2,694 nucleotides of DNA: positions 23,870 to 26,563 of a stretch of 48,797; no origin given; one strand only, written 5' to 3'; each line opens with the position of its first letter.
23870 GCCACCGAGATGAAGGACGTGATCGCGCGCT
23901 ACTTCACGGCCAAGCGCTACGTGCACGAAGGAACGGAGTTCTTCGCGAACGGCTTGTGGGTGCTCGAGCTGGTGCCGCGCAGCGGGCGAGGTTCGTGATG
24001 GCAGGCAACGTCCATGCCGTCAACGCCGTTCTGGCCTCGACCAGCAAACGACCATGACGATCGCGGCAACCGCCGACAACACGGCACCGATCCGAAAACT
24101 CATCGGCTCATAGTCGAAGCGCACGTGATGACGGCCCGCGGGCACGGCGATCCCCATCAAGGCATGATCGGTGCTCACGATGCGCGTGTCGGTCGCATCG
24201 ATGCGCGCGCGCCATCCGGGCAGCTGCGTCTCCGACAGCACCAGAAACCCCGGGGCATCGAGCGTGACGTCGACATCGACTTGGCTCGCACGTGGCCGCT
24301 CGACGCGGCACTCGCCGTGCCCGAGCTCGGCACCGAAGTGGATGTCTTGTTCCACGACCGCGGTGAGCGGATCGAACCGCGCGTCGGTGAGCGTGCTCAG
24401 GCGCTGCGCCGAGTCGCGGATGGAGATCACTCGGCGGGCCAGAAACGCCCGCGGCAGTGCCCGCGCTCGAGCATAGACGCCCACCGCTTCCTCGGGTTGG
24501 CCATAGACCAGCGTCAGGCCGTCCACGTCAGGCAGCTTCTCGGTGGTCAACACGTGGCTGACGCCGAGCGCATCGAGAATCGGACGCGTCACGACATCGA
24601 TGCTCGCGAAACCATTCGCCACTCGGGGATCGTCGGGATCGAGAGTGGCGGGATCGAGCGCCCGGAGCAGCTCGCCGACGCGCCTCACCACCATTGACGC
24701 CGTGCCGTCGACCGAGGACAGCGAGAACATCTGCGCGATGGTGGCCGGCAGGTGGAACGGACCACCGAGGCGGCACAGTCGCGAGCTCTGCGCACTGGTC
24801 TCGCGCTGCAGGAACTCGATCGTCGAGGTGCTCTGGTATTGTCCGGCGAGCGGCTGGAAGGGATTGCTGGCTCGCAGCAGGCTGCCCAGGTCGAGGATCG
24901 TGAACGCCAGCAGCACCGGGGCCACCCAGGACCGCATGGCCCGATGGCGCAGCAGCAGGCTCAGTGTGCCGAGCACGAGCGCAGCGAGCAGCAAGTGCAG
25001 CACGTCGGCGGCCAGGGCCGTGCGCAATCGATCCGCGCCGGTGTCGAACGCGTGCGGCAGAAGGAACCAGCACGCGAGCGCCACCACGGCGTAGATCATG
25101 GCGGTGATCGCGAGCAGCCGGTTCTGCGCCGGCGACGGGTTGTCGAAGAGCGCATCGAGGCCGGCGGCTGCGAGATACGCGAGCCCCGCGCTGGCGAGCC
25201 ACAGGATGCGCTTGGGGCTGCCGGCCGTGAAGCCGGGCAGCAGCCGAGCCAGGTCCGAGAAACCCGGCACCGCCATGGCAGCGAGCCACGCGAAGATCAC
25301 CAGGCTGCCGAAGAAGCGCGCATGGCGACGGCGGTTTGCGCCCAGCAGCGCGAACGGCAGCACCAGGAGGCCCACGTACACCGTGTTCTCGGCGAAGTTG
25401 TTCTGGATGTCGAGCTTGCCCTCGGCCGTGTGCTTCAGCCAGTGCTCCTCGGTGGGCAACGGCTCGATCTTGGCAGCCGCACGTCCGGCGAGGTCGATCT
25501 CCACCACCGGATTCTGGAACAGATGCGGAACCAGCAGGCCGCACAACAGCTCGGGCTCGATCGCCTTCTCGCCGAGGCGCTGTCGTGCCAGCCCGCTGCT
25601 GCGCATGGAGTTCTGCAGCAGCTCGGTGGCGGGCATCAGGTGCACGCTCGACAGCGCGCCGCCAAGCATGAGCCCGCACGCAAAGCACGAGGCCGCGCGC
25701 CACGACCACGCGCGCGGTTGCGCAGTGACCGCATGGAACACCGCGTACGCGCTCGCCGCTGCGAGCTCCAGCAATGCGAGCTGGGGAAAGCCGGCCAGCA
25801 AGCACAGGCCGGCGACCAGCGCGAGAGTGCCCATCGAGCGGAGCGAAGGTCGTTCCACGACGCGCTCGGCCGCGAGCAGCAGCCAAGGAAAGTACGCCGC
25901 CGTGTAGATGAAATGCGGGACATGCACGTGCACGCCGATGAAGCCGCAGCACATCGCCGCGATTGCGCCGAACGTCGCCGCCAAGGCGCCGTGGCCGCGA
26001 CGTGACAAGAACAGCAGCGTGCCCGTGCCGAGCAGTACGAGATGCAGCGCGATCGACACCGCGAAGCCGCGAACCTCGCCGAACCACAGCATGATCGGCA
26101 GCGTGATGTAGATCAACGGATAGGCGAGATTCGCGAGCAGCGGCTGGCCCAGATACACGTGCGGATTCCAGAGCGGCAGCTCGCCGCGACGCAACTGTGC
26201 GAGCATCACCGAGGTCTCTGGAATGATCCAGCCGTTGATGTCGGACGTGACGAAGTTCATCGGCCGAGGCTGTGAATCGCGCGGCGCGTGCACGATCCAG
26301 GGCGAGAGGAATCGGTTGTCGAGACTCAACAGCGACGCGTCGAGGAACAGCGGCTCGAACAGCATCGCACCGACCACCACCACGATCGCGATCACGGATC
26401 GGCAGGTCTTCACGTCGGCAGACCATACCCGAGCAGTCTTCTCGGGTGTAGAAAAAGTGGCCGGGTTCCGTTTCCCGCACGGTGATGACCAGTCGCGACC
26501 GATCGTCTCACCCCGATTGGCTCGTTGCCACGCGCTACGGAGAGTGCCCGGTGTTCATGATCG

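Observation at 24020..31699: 7.7-kb minus-strand glycan-modification operon (hypothetical, GT-C-like membrane protein, methyltransferase, acyltransferase, GT2, YfhO) whose three soluble-enzyme genes are all broken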

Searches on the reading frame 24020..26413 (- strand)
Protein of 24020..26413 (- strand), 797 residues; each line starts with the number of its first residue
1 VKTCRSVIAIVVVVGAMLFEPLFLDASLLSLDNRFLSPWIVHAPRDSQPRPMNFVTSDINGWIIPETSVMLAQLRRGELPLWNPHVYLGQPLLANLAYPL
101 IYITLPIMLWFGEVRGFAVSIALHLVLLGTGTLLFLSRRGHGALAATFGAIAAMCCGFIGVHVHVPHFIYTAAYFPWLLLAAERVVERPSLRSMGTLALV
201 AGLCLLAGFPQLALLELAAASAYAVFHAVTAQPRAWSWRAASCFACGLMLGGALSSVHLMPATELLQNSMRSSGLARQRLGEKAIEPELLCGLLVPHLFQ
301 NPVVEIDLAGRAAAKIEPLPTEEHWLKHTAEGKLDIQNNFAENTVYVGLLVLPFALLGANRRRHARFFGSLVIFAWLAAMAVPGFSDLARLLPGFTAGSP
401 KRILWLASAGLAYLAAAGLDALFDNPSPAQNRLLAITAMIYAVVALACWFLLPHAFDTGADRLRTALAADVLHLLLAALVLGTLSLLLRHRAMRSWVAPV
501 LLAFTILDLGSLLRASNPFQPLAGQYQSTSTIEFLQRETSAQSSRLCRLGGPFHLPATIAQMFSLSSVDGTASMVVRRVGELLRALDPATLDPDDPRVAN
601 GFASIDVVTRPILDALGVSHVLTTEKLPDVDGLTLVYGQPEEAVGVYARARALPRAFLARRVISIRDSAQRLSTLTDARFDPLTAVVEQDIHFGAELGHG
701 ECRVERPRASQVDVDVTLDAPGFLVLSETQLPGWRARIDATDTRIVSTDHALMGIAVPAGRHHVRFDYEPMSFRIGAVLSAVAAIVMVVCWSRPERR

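Call 7: search_protein_families(library=pfam, proteins=[window:24020-26413:-], max_evalue=0.01)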
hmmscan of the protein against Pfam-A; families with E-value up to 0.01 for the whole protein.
window:24020-26413:- (797 aa): 1 family
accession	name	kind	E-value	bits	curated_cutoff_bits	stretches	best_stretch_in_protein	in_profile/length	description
PF09586.16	YfhO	-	3.5e-18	65.8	28.5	2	709-780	763-835/835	Bacterial membrane protein YfhO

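Call 10: find_encoding_contigs(protein=window:24020-26413:-, flank=10000, max_places=10)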
Protein window:24020-26413:- (797 aa): no gene with exactly this product is on record in the collection.

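Call 11: find_related_loci(query=window:24020-26413:-, collection=genome_contigs, flank=10000)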
Query window:24020-26413:- (797 aa) in genome_contigs; peptide patterns used: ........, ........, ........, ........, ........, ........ (x = any residue, [..] = any of these).
149 stretches matched a pattern, but none encodes a relative of the query by tblastn (E <= 1e-3).

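Call 12: find_homologous_proteins(query=window:24020-26413:-, max_evalue=0.00001)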
Query window:24020-26413:- (797 aa): 137 proteins with E <= 0.00001 among 8000 candidates; the best 120 are listed.
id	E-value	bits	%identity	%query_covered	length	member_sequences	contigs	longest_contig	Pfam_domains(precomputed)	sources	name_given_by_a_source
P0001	0.0e+0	1753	100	99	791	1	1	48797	PF09586.17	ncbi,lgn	ncbi:MAG: YfhO family protein [Planctomycetota bacterium]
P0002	1.9e-261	888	56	95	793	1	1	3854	PF09586.17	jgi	jgi:hypothetical protein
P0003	6.0e-256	869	53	96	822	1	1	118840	PF09586.17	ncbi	ncbi:MAG: hypothetical protein U1E76_08755 [Planctomycetota bacterium]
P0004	2.1e-173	596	43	97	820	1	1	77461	PF09586.17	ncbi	ncbi:MAG: YfhO family protein [Planctomycetota bacterium]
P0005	1.3e-155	538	41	97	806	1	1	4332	PF09586.17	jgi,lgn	jgi:hypothetical protein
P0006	1.7e-132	461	38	98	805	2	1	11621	PF09586.17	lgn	-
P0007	4.3e-116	407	36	97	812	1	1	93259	PF09586.17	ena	-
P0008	1.4e-88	316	33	95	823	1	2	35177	PF09586.17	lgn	-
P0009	1.6e-84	303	32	97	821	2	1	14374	-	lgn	-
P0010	2.2e-84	302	34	97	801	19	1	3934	PF09586.17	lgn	-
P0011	1.7e-79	286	32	98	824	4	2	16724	PF09586.17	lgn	-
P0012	7.2e-63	231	30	98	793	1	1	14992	PF09586.17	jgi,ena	-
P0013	3.3e-44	169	32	49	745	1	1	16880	PF09586.17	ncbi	-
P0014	2.0e-42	163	31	48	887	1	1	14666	PF09586.17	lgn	-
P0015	7.9e-39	151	31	46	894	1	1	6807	PF09586.17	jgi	jgi:hypothetical protein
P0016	6.0e-38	149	31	46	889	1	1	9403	PF09586.17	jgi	jgi:hypothetical protein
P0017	1.7e-36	144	26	91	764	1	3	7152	PF09586.17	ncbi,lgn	-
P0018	3.0e-35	140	26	91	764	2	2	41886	PF09586.17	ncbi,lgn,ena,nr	ncbi:MAG: YfhO family protein [Planctomycetota bacterium]|nr:YfhO family protein [Planctomycetota ba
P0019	8.2e-35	138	28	65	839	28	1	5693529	PF09586.17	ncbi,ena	-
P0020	3.2e-34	136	27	97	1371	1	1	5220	PF01943.23,PF09586.17,PF13440.12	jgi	jgi:O-antigen/teichoic acid export membrane protein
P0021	6.0e-34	135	28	95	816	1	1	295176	PF09586.17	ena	-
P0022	8.8e-34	135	36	31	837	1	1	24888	PF09586.17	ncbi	-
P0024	1.3e-33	134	30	46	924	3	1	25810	PF09586.17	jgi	jgi:hypothetical protein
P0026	4.3e-33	133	29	47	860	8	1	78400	PF09586.17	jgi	jgi:hypothetical protein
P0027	1.4e-32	131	29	34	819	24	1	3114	PF20176.4,PF09586.17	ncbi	-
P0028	6.1e-32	129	34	31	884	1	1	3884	PF09586.17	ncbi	ncbi:MAG: hypothetical protein ACK2UY_06900, partial [Anaerolineae bacterium]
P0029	1.4e-31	128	28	65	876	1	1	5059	PF09586.17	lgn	-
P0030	5.5e-31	126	27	97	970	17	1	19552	PF09586.17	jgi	jgi:Bacterial membrane protein YfhO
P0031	6.9e-31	125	30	46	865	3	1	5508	PF09586.17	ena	-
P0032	2.2e-30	124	31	40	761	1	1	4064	PF09586.17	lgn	-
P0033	3.2e-30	123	28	35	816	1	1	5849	PF09586.17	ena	-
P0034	4.2e-30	123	27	35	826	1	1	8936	PF09586.17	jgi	jgi:Bacterial membrane protein YfhO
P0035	4.4e-30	123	28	92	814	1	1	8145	PF09586.17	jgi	jgi:Bacterial membrane protein YfhO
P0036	6.7e-30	122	27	94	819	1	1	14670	PF09586.17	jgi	jgi:hypothetical protein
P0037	8.6e-30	122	28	35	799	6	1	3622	PF09586.17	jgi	jgi:hypothetical protein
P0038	1.6e-29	121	31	30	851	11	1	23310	PF09586.17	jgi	-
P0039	1.6e-29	121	31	47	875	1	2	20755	PF09586.17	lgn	-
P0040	1.9e-29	120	30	49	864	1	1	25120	PF09586.17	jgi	jgi:hypothetical protein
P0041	2.4e-29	120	27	97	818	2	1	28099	PF09586.17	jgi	jgi:hypothetical protein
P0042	8.4e-29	118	27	95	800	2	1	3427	PF09586.17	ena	-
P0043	4.4e-28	116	27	93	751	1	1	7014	PF10131.16,PF09586.17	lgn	-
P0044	2.0e-27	114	33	22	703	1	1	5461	PF09586.17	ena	-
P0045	7.6e-27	112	25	91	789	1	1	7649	PF09586.17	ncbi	-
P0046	1.1e-26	111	28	33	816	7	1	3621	PF09586.17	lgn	-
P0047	1.4e-26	111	29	35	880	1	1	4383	PF09586.17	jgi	jgi:hypothetical protein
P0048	1.7e-26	111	34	23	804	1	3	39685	PF09586.17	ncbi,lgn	-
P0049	2.3e-26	110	28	25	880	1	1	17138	PF09586.17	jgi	jgi:hypothetical protein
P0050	2.5e-26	110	27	95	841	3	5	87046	PF09586.17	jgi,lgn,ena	jgi:hypothetical protein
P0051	3.6e-26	110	30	35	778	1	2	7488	PF09586.17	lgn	-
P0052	5.5e-26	109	29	30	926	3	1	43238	PF09586.17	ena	-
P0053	6.4e-26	109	32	27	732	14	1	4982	PF09586.17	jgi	jgi:hypothetical protein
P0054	3.2e-25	106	30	49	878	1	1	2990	PF09586.17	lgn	-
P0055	4.0e-25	106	35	19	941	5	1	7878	PF09586.17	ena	-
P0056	5.1e-25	106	29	35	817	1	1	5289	PF09586.17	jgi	-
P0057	1.3e-24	105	29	31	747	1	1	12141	PF09586.17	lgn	-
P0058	4.9e-24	103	32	19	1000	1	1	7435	PF09586.17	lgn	-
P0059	6.4e-24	102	26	51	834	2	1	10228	PF09586.17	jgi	jgi:hypothetical protein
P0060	1.5e-23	101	32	30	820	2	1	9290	PF09586.17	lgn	-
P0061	3.8e-23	100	31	21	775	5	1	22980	PF09586.17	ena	-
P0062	3.9e-23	100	35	20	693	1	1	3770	PF09586.17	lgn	-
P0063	8.2e-23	99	32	21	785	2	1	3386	PF09586.17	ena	-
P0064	9.9e-23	98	29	34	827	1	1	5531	PF09586.17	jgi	jgi:Bacterial membrane protein YfhO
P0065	4.4e-22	96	26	95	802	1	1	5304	PF09586.17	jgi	jgi:membrane protein YfhO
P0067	7.2e-21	92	28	22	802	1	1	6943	PF09586.17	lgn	-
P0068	1.2e-20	91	29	50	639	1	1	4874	PF09586.17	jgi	jgi:hypothetical protein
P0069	1.7e-20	91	28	23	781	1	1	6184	PF09586.17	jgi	jgi:hypothetical protein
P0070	1.8e-20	91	34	19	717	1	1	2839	PF09586.17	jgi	jgi:hypothetical protein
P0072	2.4e-20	90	27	46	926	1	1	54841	PF09586.17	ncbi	ncbi:MAG: YfhO family protein [Caldilineaceae bacterium]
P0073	4.0e-20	90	25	38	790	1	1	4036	PF09586.17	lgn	-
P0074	6.0e-20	89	29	73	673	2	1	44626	PF09586.17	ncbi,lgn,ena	-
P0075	9.7e-20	88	35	8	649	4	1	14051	PF09586.17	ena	-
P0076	1.1e-19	88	34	25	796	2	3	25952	PF09586.17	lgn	-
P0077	2.4e-19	87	33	18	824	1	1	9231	PF09586.17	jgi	jgi:hypothetical protein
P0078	4.5e-19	86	28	28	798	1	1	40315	PF09586.17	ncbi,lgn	-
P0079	5.7e-19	86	39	15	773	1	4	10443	PF09586.17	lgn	-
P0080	9.3e-19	85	26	90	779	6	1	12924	PF09586.17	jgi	jgi:hypothetical protein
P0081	1.4e-18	85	31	21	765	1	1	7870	PF09586.17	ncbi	ncbi:MAG: YfhO family protein [Anaerolineae bacterium]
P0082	1.5e-18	84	33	23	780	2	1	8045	PF09586.17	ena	-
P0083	1.8e-18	84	37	17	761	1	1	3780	PF09586.17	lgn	-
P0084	2.4e-18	84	31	27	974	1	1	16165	PF09586.17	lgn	-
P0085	9.4e-18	82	33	19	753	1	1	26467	PF09586.17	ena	-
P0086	2.0e-17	81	28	31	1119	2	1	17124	PF09586.17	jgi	-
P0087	8.4e-17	79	29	33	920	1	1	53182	PF09586.17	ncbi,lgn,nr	ncbi:MAG: hypothetical protein HY812_18495 [Planctomycetes bacterium]|nr:hypothetical protein [Planc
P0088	8.9e-17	79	33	21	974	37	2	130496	PF09586.17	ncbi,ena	-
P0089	1.5e-16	78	29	27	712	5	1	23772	PF09586.17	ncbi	ncbi:MAG: hypothetical protein V3T01_12295 [Myxococcota bacterium]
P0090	7.8e-16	75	28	25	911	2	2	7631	PF09586.17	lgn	-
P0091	8.7e-16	75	23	98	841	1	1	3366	PF09586.17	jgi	jgi:hypothetical protein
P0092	9.4e-16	75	38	10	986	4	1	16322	PF09586.17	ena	-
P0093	1.0e-15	75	30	10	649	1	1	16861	PF09586.17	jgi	jgi:hypothetical protein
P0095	1.4e-15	75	28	33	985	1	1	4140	PF09586.17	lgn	-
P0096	3.0e-15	73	31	20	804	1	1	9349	PF09586.17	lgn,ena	-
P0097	7.0e-15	72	34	17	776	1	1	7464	PF09586.17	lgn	-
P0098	1.0e-14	72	35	16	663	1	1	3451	PF09586.17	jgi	jgi:hypothetical protein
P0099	1.0e-14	72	32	21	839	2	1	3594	PF09586.17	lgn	-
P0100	1.5e-14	71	27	61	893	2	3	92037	PF09586.17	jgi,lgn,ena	-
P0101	3.3e-14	70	27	42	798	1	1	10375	PF09586.17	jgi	jgi:hypothetical protein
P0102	3.8e-14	70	28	31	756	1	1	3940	PF09586.17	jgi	jgi:hypothetical protein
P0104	1.9e-13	68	32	20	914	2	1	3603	PF09586.17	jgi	-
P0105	2.5e-13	67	32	23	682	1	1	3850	PF09586.17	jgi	jgi:hypothetical protein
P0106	2.9e-13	67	25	92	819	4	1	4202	PF09586.17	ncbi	-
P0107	3.1e-13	67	28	25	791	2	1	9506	PF09586.17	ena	-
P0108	1.1e-12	65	33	10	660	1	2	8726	PF09586.17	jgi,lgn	jgi:hypothetical protein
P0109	1.2e-12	65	26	48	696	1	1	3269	PF09586.17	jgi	jgi:hypothetical protein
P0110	3.7e-12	63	35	8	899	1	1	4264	PF09586.17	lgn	-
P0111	7.4e-12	62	29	22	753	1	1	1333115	PF09586.17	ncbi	ncbi:MAG: hypothetical protein U0822_12915 [Anaerolineae bacterium]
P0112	8.5e-12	62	27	34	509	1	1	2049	PF09586.17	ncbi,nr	ncbi:MAG: YfhO family protein, partial [Actinomycetota bacterium]|nr:YfhO family protein [Actinomyce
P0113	9.5e-12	62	25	31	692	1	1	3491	PF09586.17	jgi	jgi:hypothetical protein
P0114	1.0e-11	62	28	35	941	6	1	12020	PF09586.17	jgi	jgi:hypothetical protein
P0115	2.1e-11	61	27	25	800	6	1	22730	PF09586.17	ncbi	-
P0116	6.7e-11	59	29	18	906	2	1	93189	PF09586.17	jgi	jgi:hypothetical protein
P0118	2.6e-10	57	28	20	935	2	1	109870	PF09586.17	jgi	jgi:hypothetical protein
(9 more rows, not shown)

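Call 13: find_encoding_contigs(protein=P0001, flank=10000, max_places=4)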
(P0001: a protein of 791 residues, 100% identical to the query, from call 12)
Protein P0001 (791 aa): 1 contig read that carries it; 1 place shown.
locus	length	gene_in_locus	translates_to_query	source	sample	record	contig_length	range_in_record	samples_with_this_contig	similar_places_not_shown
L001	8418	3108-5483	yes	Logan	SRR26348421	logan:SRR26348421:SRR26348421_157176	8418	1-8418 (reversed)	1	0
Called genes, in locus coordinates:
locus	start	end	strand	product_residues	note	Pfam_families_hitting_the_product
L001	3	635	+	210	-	?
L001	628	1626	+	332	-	PF13527:Acetyltransf_9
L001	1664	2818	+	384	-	PF13641:Glyco_tranf_2_3 (weak), PF00535:Glycos_transf_2, PF10111:Glyco_tranf_2_2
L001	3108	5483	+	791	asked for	PF09586:YfhO (weak)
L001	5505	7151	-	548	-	PF13231:PMT_2 (weak)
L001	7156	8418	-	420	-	?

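Call 14: find_encoding_contigs(protein=P0003, flank=10000, max_places=4)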
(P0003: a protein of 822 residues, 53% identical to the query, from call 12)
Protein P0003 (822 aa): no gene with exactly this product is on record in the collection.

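Call 15: find_encoding_contigs(protein=P0004, flank=10000, max_places=4)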
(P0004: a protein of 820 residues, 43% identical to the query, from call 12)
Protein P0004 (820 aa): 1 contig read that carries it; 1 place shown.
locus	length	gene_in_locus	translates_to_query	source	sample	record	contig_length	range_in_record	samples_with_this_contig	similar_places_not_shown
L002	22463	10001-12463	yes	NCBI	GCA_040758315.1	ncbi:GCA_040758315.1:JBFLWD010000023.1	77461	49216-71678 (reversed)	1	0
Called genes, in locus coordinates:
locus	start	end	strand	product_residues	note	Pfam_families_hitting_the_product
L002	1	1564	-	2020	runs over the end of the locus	PF13195:DUF4011, PF13086:AAA_11, PF13245:AAA_19 (weak), PF13604:AAA_30 (weak), PF13086:AAA_11 (weak), PF13087:AAA_12, PF18741:MTES_1575, PF11784:DUF3320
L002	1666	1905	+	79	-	-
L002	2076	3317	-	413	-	PF21269:TreT_GT1, PF20706:GT4-conflict (faint), PF00534:Glycos_transf_1, PF13692:Glyco_trans_1_4, PF13524:Glyco_trans_1_2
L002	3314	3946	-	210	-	PF19027:DUF5752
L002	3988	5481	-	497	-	PF00982:Glyco_transf_20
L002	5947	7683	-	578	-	PF02310:B12-binding, PF04055:Radical_SAM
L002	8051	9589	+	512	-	PF02310:B12-binding, PF04055:Radical_SAM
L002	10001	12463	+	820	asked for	PF09586:YfhO (weak)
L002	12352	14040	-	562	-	PF00672:HAMP, PF00015:MCPsignal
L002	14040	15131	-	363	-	PF01058:Oxidored_q6, PF14720:NiFe_hyd_SSU_C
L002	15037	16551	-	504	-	PF27537:HoxH (weak), PF00374:NiFeSe_Hases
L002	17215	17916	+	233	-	-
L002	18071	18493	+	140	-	PF01909:NTP_transf_2, PF18765:Polbeta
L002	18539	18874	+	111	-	PF01934:HepT-like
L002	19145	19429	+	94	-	-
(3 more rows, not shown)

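Call 25: search_protein_families(library=pfam, proteins=[L001:3-635:+, L001:628-1626:+, L001:1664-2818:+], max_evalue=0.01)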
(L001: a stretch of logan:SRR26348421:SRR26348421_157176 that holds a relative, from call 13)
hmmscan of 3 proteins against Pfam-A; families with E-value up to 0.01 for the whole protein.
L001:3-635:+ (210 aa): 8 families
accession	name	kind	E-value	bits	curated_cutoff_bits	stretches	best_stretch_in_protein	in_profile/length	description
PF08241.18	Methyltransf_11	-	1.6e-14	54.7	21.2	1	2-100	1-95/95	Methyltransferase domain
PF08242.18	Methyltransf_12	-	1.3e-13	51.9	30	1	2-98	1-98/98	Methyltransferase domain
PF13489.12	Methyltransf_23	-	1.3e-12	48.2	27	1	2-103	27-119/164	Methyltransferase domain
PF13649.12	Methyltransf_25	-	2.6e-12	47.7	27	1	2-96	2-97/97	Methyltransferase domain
PF13847.12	Methyltransf_31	-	5.6e-12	46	27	1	1-110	7-119/145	Methyltransferase domain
PF02353.26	CMAS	-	0.0025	17.6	27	1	1-104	66-168/273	Mycolic acid cyclopropane synthetase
PF13578.12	Methyltransf_24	-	0.003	18.8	26.3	1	4-103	3-105/105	Methyltransferase domain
PF05401.17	NodS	-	0.0086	16.4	24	0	2-100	48-144/201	Nodulation protein S (NodS)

L001:628-1626:+ (332 aa): 1 family
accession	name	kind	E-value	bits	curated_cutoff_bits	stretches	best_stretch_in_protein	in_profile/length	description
PF13527.13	Acetyltransf_9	-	3.3e-10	40.5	25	1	8-127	2-113/127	Acetyltransferase (GNAT) domain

L001:1664-2818:+ (384 aa): 5 families
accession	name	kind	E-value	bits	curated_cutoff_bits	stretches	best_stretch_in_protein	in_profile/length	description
PF00535.33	Glycos_transf_2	-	1.6e-18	67.6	23.3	1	14-125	1-109/168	Glycosyl transferase family 2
PF10111.15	Glyco_tranf_2_2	-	3.7e-09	36.9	27.3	1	46-234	30-206/276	Glycosyltransferase like family 2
PF13641.12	Glyco_tranf_2_3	-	3.1e-08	34.3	27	1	12-252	2-219/230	Glycosyltransferase like family 2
PF13632.12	Glyco_trans_2_3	-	3.3e-05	24.2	27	1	178-247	58-125/198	Glycosyl transferase family group 2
PF13506.12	Glyco_transf_21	-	0.00019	21.4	21.7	1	175-255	85-167/174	Glycosyl transferase family 21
